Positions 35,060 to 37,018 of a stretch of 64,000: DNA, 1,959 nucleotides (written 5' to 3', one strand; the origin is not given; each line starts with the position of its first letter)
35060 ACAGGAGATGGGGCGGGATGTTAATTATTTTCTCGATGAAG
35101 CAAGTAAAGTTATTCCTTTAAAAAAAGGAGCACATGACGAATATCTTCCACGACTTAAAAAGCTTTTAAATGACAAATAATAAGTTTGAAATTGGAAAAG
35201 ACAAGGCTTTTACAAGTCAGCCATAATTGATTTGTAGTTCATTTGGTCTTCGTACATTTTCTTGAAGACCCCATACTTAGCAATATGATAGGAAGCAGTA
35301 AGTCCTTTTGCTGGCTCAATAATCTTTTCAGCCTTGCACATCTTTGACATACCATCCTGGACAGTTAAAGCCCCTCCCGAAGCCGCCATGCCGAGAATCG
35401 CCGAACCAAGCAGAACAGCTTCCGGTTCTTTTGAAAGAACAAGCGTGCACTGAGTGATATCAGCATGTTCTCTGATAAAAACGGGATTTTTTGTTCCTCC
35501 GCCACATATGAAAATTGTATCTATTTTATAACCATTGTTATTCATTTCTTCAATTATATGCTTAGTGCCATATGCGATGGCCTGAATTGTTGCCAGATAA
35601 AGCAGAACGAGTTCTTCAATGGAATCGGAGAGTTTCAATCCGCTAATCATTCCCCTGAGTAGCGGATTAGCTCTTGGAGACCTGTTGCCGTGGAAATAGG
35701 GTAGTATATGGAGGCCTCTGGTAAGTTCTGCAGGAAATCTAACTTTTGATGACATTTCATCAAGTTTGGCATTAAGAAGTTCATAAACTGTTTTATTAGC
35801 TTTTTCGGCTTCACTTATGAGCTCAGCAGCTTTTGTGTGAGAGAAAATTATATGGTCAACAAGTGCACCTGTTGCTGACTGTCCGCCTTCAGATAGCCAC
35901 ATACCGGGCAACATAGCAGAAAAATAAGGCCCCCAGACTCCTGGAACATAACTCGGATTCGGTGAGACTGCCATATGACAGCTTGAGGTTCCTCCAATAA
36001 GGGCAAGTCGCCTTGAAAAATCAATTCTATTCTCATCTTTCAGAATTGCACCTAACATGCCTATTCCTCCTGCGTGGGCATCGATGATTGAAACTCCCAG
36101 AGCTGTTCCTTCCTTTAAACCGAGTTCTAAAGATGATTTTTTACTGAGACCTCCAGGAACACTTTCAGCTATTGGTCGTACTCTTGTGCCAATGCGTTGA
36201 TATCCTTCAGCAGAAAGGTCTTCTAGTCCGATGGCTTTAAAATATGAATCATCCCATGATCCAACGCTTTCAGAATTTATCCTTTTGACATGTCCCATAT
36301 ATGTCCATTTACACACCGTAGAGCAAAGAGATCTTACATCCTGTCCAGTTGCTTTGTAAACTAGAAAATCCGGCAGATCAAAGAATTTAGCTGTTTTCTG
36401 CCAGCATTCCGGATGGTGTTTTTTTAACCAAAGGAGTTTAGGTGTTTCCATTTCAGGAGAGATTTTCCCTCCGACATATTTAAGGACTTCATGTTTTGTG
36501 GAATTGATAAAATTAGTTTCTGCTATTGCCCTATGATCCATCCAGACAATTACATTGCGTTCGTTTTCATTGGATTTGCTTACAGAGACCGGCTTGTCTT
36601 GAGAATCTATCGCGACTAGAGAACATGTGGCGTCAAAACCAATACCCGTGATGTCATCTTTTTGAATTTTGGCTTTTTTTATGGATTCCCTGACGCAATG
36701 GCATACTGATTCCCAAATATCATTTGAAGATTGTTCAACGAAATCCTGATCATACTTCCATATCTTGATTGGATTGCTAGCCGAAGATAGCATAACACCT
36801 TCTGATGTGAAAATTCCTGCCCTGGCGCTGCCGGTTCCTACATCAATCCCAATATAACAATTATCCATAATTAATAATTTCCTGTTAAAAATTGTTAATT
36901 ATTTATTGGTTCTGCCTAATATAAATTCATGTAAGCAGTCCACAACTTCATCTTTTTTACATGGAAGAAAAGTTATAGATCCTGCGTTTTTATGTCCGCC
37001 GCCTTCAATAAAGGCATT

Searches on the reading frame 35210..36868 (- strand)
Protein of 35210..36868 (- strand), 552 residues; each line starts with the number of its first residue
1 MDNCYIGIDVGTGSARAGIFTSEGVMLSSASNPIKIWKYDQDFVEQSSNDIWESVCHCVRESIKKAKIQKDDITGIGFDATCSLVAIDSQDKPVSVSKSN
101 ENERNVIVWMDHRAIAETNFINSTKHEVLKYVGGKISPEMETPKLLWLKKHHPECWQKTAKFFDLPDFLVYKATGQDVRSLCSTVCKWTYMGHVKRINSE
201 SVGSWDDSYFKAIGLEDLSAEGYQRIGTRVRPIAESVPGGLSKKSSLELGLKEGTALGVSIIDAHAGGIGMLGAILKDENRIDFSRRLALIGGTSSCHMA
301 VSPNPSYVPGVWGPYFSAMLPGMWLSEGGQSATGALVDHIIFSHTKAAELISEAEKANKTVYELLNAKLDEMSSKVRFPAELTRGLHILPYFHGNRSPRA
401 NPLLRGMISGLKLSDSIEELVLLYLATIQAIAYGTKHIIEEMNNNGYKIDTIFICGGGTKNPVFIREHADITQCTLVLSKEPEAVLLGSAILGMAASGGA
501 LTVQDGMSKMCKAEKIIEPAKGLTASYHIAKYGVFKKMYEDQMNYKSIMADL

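Call 4: search_protein_families(library=pfam, proteins=[window:35210-36868:-], max_evalue=0.01)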
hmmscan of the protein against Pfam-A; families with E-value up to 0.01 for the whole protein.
window:35210-36868:- (552 aa): 2 families
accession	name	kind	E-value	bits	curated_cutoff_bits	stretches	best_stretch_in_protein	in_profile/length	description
PF02782.22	FGGY_C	-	1.3e-50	172.3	27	1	289-496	2-197/198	FGGY family of carbohydrate kinases, C-terminal domain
PF00370.27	FGGY_N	-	7e-27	95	28.8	1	5-217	2-200/245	FGGY family of carbohydrate kinases, N-terminal domain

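Call 5: search_protein_families(library=ncbifam, proteins=[window:35210-36868:-], max_evalue=0.01)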
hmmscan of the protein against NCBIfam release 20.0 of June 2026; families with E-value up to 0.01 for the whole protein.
window:35210-36868:- (552 aa): 12 families
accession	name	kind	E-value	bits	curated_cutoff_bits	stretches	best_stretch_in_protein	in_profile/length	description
TIGR01315.1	5C_CHO_kinase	subfamily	1.7e-200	667.3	408.7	1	5-545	2-540/541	FGGY family pentulose kinase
NF003154.0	PRK04123.1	equivalog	1.4e-78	265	428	1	3-543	4-538/554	ribulokinase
TIGR01234.1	L-ribulokinase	equivalog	2.8e-59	201.3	583.25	1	6-527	4-516/536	ribulokinase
TIGR01312.1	XylB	equivalog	7.9e-47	159.9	380.25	2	6-178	1-167/481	xylulokinase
TIGR01314.1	gntK_FGGY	equivalog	1.2e-30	106.5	648.55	1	6-527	3-479/505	gluconokinase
TIGR01311.1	glycerol_kin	equivalog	7e-29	100.5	590.35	2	7-177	5-174/496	glycerol kinase GlpK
NF000756.0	PRK00047.1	subfamily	7.5e-25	87.2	498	2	382-521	339-475/502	glycerol kinase GlpK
NF008187.0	PRK10939.1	equivalog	1.2e-21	76.9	528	1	5-544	6-505/521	autoinducer-2 kinase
NF011601.0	PRK15027.1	equivalog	1.1e-18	67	912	2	5-180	2-167/484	xylulokinase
TIGR02628.1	fuculo_kin_coli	equivalog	1.7e-10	40.5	470.9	2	8-177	6-169/465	L-fuculokinase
TIGR02627.1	rhamnulo_kin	equivalog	8.1e-08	31.2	527.95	1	34-181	27-170/454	rhamnulokinase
NF007925.0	PRK10640.1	equivalog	2.3e-05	23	639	1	8-214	9-201/489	rhamnulokinase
